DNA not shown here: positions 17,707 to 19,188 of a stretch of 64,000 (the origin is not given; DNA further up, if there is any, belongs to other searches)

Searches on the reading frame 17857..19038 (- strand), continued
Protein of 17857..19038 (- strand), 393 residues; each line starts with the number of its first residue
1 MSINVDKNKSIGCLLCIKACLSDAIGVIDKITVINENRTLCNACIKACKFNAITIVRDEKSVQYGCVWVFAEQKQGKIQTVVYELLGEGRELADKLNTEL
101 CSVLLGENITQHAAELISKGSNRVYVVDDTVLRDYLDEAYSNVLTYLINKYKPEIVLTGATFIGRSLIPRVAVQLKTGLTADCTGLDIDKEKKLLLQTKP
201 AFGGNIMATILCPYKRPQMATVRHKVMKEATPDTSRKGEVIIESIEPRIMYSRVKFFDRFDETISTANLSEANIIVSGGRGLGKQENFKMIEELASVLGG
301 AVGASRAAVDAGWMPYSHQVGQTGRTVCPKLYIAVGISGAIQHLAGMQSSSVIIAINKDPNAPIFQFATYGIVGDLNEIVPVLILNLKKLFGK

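Call 24: find_encoding_contigs(protein=P0121, flank=10000, max_places=3)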
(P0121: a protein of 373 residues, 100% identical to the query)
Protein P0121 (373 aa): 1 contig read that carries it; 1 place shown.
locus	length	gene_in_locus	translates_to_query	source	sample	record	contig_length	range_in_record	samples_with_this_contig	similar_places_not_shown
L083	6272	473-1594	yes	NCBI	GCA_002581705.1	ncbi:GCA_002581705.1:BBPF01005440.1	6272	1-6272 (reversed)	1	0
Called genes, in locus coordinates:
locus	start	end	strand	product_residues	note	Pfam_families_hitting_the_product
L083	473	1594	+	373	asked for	PF01012:ETF, PF00766:ETF_alpha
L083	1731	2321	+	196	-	PF02552:CO_dh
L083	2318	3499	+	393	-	PF01855:POR_N, PF02780:Transketolase_C, PF17147:PFOR_II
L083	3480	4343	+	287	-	PF02775:TPP_enzyme_C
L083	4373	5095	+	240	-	PF01558:POR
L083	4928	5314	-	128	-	-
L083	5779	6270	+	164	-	?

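Call 25: find_encoding_contigs(protein=P0133, flank=8000, max_places=2)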
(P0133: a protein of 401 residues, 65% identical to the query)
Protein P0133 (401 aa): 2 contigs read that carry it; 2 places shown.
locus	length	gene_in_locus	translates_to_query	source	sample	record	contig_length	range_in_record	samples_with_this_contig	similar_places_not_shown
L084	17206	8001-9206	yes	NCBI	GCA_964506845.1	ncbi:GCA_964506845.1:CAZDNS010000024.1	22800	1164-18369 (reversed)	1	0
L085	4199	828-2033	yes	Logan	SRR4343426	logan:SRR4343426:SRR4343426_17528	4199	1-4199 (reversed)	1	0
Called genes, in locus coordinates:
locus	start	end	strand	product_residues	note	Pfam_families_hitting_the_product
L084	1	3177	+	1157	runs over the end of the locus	PF10091:Glycoamylase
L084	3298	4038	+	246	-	PF00106:adh_short, PF08659:KR, PF13561:adh_short_C2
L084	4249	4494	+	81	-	PF00550:PP-binding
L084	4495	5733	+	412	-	PF00109:ketoacyl-synt, PF02801:Ketoacyl-synt_C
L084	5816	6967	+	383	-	PF02771:Acyl-CoA_dh_N, PF02770:Acyl-CoA_dh_M, PF00441:Acyl-CoA_dh_1, PF22924:ACOX_C_alpha1 (weak), PF08028:Acyl-CoA_dh_2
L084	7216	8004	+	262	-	PF01012:ETF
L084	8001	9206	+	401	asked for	PF00037:Fer4, PF12837:Fer4_6 (weak), PF12838:Fer4_7, PF13187:Fer4_9 (weak), PF13237:Fer4_10, PF14697:Fer4_21 (weak), PF01012:ETF, PF00766:ETF_alpha, +5 more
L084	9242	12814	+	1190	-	PF02463:SMC_N, PF13175:AAA_15, PF13304:AAA_21 (weak), PF13476:AAA_23, PF13555:AAA_29 (faint), PF06470:SMC_hinge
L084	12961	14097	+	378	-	PF13487:HD_5, PF01966:HD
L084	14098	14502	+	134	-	-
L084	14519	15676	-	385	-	PF01590:GAF, PF13185:GAF_2 (faint), PF13492:GAF_3, PF00990:GGDEF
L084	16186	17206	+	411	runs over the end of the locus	PF00926:DHBP_synthase, PF00925:GTP_cyclohydro2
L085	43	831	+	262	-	PF01012:ETF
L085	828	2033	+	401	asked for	PF00037:Fer4, PF12837:Fer4_6 (weak), PF12838:Fer4_7, PF13187:Fer4_9 (weak), PF13237:Fer4_10, PF14697:Fer4_21 (weak), PF01012:ETF, PF00766:ETF_alpha, +5 more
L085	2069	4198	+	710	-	?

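Call 26: find_encoding_contigs(protein=P0145, flank=8000, max_places=2)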
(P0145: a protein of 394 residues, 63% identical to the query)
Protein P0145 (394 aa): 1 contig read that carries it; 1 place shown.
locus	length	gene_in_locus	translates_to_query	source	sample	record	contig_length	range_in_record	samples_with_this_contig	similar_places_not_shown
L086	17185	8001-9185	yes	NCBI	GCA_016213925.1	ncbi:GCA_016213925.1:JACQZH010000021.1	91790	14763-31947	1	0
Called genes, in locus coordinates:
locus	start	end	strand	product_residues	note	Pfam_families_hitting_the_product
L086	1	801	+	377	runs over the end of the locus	PF00871:Acetate_kinase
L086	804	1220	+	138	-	PF02620:YceD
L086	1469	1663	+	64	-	PF01783:Ribosomal_L32p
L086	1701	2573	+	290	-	PF02504:FA_synthesis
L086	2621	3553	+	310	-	PF00698:Acyl_transf_1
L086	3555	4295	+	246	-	PF00106:adh_short, PF08659:KR, PF13561:adh_short_C2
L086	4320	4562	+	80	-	PF00550:PP-binding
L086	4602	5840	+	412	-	PF00109:ketoacyl-synt, PF02801:Ketoacyl-synt_C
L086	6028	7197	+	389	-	PF02771:Acyl-CoA_dh_N, PF02770:Acyl-CoA_dh_M, PF00441:Acyl-CoA_dh_1, PF08028:Acyl-CoA_dh_2, PF22924:ACOX_C_alpha1 (weak)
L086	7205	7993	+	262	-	PF01012:ETF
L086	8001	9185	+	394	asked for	PF00037:Fer4 (weak), PF12797:Fer4_2 (faint), PF12838:Fer4_7 (weak), PF13187:Fer4_9 (weak), PF13237:Fer4_10, PF00037:Fer4 (weak), PF01012:ETF, PF00766:ETF_alpha, +4 more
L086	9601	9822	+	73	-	-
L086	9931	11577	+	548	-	-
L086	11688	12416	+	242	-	-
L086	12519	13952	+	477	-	PF13598:DUF4139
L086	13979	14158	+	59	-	PF02915:Rubrerythrin (weak)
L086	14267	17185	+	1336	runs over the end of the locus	PF02463:SMC_N, PF13304:AAA_21 (weak), PF13555:AAA_29 (faint), PF06470:SMC_hinge, PF02922:CBM_48 (faint), PF16561:AMPK1_CBM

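Call 29: find_encoding_contigs(protein=P0122, flank=5000, max_places=3)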
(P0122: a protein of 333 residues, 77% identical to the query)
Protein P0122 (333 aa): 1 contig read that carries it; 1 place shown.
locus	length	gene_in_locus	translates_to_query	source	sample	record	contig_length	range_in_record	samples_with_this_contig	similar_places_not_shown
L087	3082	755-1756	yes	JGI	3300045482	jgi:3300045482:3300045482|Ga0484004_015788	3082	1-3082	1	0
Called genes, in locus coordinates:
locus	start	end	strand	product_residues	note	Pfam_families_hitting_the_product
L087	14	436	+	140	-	PF28544:Helical_needle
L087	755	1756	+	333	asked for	PF01012:ETF, PF00766:ETF_alpha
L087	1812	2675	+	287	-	PF01471:PG_binding_1, PF08823:PG_binding_2 (faint), PF09374:PG_binding_3 (faint), PF01471:PG_binding_1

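Call 77: search_protein_families(library=pfam, proteins=[L087:14-436:+], max_evalue=0.00001)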
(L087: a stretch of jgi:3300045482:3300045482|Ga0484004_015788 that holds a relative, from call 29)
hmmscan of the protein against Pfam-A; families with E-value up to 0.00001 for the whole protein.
L087:14-436:+ (140 aa): 0 families

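Call 78: find_related_loci(query=window:17857-19038:-, collection=metagenome_contigs, flank=6000)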
Query window:17857-19038:- (393 aa) in metagenome_contigs; peptide patterns used: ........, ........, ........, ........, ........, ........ (x = any residue, [..] = any of these).
600 stretches matched a pattern (row limit reached: there are more); 564 encode a relative of the query (tblastn E <= 1e-3); the best 80 are kept; 80 distinct loci.
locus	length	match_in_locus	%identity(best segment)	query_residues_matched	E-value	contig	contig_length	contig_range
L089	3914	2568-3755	65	3-393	5e-173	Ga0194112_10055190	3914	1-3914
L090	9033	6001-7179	63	2-389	2e-162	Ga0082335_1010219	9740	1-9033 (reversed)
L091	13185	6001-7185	62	1-392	8e-161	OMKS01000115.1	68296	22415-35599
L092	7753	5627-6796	63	1-383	2e-159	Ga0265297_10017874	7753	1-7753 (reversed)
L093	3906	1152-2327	61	1-388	8e-164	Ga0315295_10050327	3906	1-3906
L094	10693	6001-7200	60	1-393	1e-154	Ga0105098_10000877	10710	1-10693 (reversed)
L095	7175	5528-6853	55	1-393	2e-152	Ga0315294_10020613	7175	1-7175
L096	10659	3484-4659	59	2-388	1e-149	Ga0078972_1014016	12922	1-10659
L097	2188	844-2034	59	1-388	8e-159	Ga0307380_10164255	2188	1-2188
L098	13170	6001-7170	57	1-389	5e-148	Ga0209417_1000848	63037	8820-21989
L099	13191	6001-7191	57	1-392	5e-148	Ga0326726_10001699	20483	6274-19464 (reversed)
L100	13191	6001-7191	59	1-392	1e-147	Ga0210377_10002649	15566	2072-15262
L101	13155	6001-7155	59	9-388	2e-147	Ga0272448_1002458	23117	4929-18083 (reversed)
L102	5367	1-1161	59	17-393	2e-148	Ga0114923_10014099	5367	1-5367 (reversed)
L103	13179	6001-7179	58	3-389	3e-146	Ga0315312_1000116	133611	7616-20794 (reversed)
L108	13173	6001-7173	58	3-388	2e-144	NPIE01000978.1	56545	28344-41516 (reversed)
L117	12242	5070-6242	58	3-388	4e-142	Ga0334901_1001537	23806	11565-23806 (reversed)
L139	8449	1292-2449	56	3-383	2e-137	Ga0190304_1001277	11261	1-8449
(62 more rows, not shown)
